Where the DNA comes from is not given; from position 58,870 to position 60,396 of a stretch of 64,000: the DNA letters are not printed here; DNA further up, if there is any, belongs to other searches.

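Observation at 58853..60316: DUF4143 AAA ATPase gene inserted at the 3' end of the LamG gene, flanked by a duplicated 75-bp coding fragment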

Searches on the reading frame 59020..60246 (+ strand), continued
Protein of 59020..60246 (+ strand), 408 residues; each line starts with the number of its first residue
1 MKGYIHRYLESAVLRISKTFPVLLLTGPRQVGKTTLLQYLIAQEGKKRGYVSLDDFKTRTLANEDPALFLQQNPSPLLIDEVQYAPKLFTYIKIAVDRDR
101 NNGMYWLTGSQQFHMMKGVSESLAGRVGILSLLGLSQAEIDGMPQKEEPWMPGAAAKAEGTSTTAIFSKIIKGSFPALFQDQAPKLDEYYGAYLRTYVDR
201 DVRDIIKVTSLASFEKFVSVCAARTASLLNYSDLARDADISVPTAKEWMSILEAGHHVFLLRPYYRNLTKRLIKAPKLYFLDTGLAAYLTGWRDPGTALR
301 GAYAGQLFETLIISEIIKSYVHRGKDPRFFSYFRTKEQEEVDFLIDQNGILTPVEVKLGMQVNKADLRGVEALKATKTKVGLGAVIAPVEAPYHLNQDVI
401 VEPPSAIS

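Call 32: find_encoding_contigs(protein=P0125, flank=8000)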
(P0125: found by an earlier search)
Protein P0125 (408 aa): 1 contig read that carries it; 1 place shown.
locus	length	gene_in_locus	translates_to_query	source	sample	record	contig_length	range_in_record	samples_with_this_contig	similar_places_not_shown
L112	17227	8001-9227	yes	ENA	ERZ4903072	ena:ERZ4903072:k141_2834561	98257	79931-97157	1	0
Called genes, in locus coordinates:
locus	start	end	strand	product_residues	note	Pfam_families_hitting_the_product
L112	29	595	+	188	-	-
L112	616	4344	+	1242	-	-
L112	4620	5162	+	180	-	PF01936:NYN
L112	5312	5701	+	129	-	PF05635:23S_rRNA_IVP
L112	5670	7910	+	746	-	PF07953:Toxin_R_bind_N (weak), PF00354:Pentaxin (faint), PF13385:Laminin_G_3, PF02973:Sialidase (faint), PF13385:Laminin_G_3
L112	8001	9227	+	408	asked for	PF13173:AAA_14, PF13635:DUF4143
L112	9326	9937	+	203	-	-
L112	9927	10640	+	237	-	PF08843:AbiEii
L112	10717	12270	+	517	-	PF13620:CarboxypepD_reg (weak)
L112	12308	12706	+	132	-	-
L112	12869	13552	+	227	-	PF05552:MS_channel_1st_1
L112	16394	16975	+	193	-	PF00961:LAGLIDADG_1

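Call 33: find_encoding_contigs(protein=P0124, flank=8000)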
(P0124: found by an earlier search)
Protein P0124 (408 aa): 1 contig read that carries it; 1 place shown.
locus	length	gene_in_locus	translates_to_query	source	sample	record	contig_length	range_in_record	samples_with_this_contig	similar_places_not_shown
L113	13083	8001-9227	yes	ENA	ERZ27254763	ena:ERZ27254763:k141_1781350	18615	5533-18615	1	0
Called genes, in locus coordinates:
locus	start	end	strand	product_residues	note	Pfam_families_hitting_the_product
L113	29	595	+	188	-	-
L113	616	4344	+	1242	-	-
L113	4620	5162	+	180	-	PF01936:NYN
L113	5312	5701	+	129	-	PF05635:23S_rRNA_IVP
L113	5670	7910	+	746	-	PF07953:Toxin_R_bind_N (weak), PF00354:Pentaxin (faint), PF13385:Laminin_G_3, PF02973:Sialidase (faint), PF13385:Laminin_G_3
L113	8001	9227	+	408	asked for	PF13173:AAA_14, PF13635:DUF4143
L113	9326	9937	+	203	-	-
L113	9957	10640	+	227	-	PF08843:AbiEii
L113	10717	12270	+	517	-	PF13620:CarboxypepD_reg (weak)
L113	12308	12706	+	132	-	-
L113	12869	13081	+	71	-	?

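Call 55: find_homologous_proteins(query=L108:428-1432:+, max_evalue=1e-100)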
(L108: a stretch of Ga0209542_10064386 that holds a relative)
Query L108:428-1432:+ (335 aa): 7974 proteins with E <= 1e-100 among 8000 candidates; the best 120 are listed.
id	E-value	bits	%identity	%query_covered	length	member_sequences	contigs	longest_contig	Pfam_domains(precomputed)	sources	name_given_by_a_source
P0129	2.3e-211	718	100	100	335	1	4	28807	PF00012.27,PF06723.20,PF14450.13,PF00022.26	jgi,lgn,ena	-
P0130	2.1e-210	715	100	100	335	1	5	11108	PF00012.27,PF06723.20,PF14450.13,PF00022.26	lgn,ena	-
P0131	5.0e-195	665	91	100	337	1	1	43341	PF00012.27,PF06723.20,PF14450.13,PF00022.26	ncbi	ncbi:MAG TPA: rod shape-determining protein [Candidatus Paceibacterota bacterium]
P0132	1.2e-193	660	90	100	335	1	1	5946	PF00012.27,PF06723.20,PF14450.13,PF00022.26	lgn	-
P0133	2.5e-193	659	91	99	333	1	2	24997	PF00012.27,PF06723.20,PF14450.13,PF00022.26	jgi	-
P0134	3.6e-193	658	91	99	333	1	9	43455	PF00012.27,PF06723.20,PF14450.13,PF00022.26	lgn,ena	-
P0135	5.8e-193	658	89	100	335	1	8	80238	PF00012.27,PF06723.20,PF14450.13,PF00022.26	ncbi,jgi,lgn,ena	ncbi:MAG TPA: rod shape-determining protein [Candidatus Paceibacterota bacterium]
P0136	1.3e-191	653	90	100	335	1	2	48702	PF00012.27,PF06723.20,PF14450.13,PF00022.26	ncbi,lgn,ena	ncbi:MAG: rod shape-determining protein [Patescibacteria group bacterium]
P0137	2.2e-191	653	87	100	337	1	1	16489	PF00012.27,PF06723.20,PF14450.13,PF00022.26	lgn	-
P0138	2.3e-191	653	88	100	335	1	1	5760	PF00012.27,PF06723.20,PF14450.13,PF00022.26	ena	-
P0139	4.8e-191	651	89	100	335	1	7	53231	PF00012.27,PF25216.1,PF06723.20,PF14450.13,PF00022.26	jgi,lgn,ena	-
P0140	6.3e-191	651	87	100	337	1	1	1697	PF00012.27,PF06723.20,PF14450.13,PF00022.26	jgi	jgi:rod shape-determining protein MreB and related proteins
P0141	3.9e-188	642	86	100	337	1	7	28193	PF00012.27,PF06723.20,PF14450.13,PF00022.26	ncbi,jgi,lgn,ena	ncbi:MAG TPA: rod shape-determining protein [Candidatus Paceibacterota bacterium]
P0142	8.8e-188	641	87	100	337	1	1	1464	PF00012.27,PF06723.20,PF14450.13,PF00022.26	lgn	-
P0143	6.9e-183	625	83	100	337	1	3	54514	PF00012.27,PF06723.20,PF14450.13,PF00022.26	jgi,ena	-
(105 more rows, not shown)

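Call 56: find_encoding_contigs(protein=P0129, flank=8000, max_places=10)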
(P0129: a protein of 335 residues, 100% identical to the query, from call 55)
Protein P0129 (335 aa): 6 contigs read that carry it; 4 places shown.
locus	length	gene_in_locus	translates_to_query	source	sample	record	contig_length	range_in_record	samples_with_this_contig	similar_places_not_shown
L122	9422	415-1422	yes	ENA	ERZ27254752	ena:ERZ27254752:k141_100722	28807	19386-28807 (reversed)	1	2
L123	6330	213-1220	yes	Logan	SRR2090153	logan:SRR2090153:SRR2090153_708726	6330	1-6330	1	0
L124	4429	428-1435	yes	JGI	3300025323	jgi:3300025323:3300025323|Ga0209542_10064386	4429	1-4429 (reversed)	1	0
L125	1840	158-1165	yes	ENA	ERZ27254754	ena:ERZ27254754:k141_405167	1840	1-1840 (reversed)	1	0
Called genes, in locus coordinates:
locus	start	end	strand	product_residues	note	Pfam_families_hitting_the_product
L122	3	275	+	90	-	?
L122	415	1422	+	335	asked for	PF00022:Actin, PF06723:MreB_Mbl, PF00012:HSP70, PF14450:FtsA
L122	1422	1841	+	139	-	PF13177:DNA_pol3_delta2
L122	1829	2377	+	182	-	PF01765:RRF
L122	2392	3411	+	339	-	PF02163:Peptidase_M50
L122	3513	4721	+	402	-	PF00587:tRNA-synt_2b, PF03129:HGTP_anticodon (weak)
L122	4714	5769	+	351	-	PF06723:MreB_Mbl, PF00022:Actin (faint), PF00012:HSP70, PF14450:FtsA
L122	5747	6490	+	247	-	PF04085:MreC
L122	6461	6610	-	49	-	-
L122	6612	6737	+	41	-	-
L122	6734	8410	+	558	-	PF03717:PBP_dimer, PF00905:Transpeptidase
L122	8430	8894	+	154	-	PF03449:GreA_GreB_N, PF01272:GreA_GreB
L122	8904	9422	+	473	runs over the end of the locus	PF01336:tRNA_anti-codon, PF00152:tRNA-synt_2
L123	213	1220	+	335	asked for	PF00022:Actin, PF06723:MreB_Mbl, PF00012:HSP70, PF14450:FtsA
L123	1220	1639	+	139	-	PF13177:DNA_pol3_delta2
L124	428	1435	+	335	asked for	PF00022:Actin, PF06723:MreB_Mbl, PF00012:HSP70, PF14450:FtsA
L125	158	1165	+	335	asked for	PF00022:Actin, PF06723:MreB_Mbl, PF00012:HSP70, PF14450:FtsA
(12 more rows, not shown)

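Call 57: find_encoding_contigs(protein=P0130, flank=8000, max_places=10)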
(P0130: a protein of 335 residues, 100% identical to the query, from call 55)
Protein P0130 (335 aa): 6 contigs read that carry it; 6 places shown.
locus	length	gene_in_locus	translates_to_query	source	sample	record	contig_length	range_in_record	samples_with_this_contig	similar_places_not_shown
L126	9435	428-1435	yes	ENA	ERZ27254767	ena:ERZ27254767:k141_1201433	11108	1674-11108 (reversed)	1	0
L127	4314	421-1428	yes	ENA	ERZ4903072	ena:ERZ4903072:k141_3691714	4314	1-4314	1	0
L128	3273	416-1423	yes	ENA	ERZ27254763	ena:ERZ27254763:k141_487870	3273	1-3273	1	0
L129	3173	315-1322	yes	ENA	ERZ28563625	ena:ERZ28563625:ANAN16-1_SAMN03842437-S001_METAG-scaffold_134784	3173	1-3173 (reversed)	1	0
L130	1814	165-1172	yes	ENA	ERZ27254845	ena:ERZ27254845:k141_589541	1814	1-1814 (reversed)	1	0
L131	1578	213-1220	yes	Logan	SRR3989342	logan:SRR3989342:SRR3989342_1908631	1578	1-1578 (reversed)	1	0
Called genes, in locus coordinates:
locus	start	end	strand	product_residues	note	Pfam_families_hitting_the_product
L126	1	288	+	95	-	?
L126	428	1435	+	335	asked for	PF00022:Actin, PF06723:MreB_Mbl, PF00012:HSP70, PF14450:FtsA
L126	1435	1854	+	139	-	PF13177:DNA_pol3_delta2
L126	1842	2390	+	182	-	PF01765:RRF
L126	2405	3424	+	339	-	PF02163:Peptidase_M50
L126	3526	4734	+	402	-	PF00587:tRNA-synt_2b, PF03129:HGTP_anticodon (weak)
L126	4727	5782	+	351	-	PF06723:MreB_Mbl, PF00022:Actin (faint), PF00012:HSP70, PF14450:FtsA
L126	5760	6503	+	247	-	PF04085:MreC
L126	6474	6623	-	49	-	-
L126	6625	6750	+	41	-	-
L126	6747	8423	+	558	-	PF03717:PBP_dimer, PF00905:Transpeptidase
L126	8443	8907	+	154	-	PF03449:GreA_GreB_N, PF01272:GreA_GreB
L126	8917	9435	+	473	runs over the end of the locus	PF01336:tRNA_anti-codon, PF00152:tRNA-synt_2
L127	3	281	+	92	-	?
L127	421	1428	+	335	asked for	PF00022:Actin, PF06723:MreB_Mbl, PF00012:HSP70, PF14450:FtsA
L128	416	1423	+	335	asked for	PF00022:Actin, PF06723:MreB_Mbl, PF00012:HSP70, PF14450:FtsA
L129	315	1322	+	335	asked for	PF00022:Actin, PF06723:MreB_Mbl, PF00012:HSP70, PF14450:FtsA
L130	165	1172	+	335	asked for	PF00022:Actin, PF06723:MreB_Mbl, PF00012:HSP70, PF14450:FtsA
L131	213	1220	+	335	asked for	PF00022:Actin, PF06723:MreB_Mbl, PF00012:HSP70, PF14450:FtsA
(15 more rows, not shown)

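Call 60: find_encoding_contigs(protein=P0135, flank=7000, max_places=10)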
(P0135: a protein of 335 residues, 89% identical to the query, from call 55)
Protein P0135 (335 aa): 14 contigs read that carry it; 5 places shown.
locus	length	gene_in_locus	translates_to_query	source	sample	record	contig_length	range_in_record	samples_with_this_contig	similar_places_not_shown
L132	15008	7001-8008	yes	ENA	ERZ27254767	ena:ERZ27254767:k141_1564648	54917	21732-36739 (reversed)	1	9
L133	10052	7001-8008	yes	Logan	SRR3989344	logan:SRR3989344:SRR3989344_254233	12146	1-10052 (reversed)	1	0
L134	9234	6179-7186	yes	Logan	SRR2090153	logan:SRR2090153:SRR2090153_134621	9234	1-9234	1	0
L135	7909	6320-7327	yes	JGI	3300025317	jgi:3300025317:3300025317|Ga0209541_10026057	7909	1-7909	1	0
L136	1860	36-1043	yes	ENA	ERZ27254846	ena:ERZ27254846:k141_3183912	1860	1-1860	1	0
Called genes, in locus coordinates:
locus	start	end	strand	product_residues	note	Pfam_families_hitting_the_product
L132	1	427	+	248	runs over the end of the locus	-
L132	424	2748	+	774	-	-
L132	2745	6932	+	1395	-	PF08309:LVIVD (faint)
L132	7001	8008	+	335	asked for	PF00022:Actin, PF06723:MreB_Mbl, PF00012:HSP70, PF14450:FtsA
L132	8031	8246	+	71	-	-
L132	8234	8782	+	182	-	PF01765:RRF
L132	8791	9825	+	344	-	PF02163:Peptidase_M50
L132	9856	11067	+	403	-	PF00587:tRNA-synt_2b, PF03129:HGTP_anticodon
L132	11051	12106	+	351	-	PF06723:MreB_Mbl, PF00022:Actin (faint), PF00012:HSP70, PF14450:FtsA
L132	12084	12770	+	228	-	PF04085:MreC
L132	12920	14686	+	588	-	PF03717:PBP_dimer, PF00905:Transpeptidase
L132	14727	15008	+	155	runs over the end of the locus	PF03449:GreA_GreB_N, PF01272:GreA_GreB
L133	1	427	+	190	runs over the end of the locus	-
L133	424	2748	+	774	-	-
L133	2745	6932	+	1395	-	PF08309:LVIVD (faint)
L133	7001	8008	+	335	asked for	PF00022:Actin, PF06723:MreB_Mbl, PF00012:HSP70, PF14450:FtsA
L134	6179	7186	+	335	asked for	PF00022:Actin, PF06723:MreB_Mbl, PF00012:HSP70, PF14450:FtsA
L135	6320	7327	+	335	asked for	PF00022:Actin, PF06723:MreB_Mbl, PF00012:HSP70, PF14450:FtsA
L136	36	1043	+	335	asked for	PF00022:Actin, PF06723:MreB_Mbl, PF00012:HSP70, PF14450:FtsA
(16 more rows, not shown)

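Call 64: search_protein_families(library=padloc, proteins=[window:59020-60246:+], max_evalue=0.01)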
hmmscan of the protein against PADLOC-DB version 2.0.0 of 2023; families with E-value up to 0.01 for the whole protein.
window:59020-60246:+ (408 aa): 8 families
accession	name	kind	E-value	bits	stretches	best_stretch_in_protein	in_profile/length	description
PDLC04790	PDC-S01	-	1.8e-108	361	1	1-406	8-416/422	-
PDLC04789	PDC-S01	-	2.5e-54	182.7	1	5-361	2-343/375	-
PDLC04787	PDC-S01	-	1.4e-27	94.6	1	4-380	10-379/412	-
PDLC04791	PDC-S01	-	6.1e-24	82.4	2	22-132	21-142/395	-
PDLC04788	PDC-S01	-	7.6e-17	59.3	1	23-362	22-386/448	-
PDLC04786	PDC-S01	-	1.3e-15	55.2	2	273-370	303-398/439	-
PDLC04792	PDC-S01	-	2.9e-14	50.5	2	277-364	306-390/452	-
PDLC04140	mad8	-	0.0025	15.4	1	21-57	28-67/314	mads_8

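Call 65: search_protein_families(library=ncbifam, proteins=[window:59020-60246:+], max_evalue=0.01)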
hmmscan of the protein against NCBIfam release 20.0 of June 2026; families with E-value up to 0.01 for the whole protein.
window:59020-60246:+ (408 aa): 1 family
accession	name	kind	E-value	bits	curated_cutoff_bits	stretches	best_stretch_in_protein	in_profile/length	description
TIGR02673.1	FtsE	equivalog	0.0028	17.3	264.85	1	9-67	18-75/214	cell division ATP-binding protein FtsE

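Call 66: search_solved_structures(query=A2, max_evalue=1)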
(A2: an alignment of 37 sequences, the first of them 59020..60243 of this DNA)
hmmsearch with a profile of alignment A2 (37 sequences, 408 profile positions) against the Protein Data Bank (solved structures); distinct sequences matched with E-value up to 1: 17.
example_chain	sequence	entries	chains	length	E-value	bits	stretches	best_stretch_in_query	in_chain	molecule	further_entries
3ged_A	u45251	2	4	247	0.077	15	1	20-97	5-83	Short-chain dehydrogenase/reductase SDR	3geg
5jzv_A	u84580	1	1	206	0.17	13.9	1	15-55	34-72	Adenylate kinase isoenzyme 6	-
3m6a_A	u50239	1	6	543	0.25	13.3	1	3-52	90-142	ATP-dependent protease La 1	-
1rkb_A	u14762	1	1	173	0.28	13.1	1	19-55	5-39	Protein AD-004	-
3iij_A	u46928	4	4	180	0.28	13.1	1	18-55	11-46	Coilin-interacting nuclear ATPase protein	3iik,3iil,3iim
4cvn_A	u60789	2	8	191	0.33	12.9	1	20-57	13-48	PUTATIVE ADENYLATE KINASE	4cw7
6ln3_A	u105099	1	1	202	0.48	12.4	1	16-53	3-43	Adenylate kinase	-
5nco_l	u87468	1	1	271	0.72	11.8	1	19-78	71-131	Signal recognition particle receptor FtsY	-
4c7o_B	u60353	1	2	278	0.76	11.7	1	19-78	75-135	SIGNAL RECOGNITION PARTICLE RECEPTOR FTSY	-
6fqd_A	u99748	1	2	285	0.79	11.7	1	19-78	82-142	Signal recognition particle receptor FtsY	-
7o9h_A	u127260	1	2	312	0.79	11.7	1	18-78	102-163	Signal recognition particle receptor FtsY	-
4ypn_A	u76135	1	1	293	0.8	11.6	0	12-53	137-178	Lon protease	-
1fts_A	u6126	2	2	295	0.84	11.6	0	19-78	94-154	FTSY | SIGNAL RECOGNITION PARTICLE RECEPTOR FTSY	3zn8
9n3g_A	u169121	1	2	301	0.87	11.5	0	19-78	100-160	Signal recognition particle receptor FtsY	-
2xxa_B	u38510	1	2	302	0.88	11.5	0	19-78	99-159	SRP RECEPTOR FTSY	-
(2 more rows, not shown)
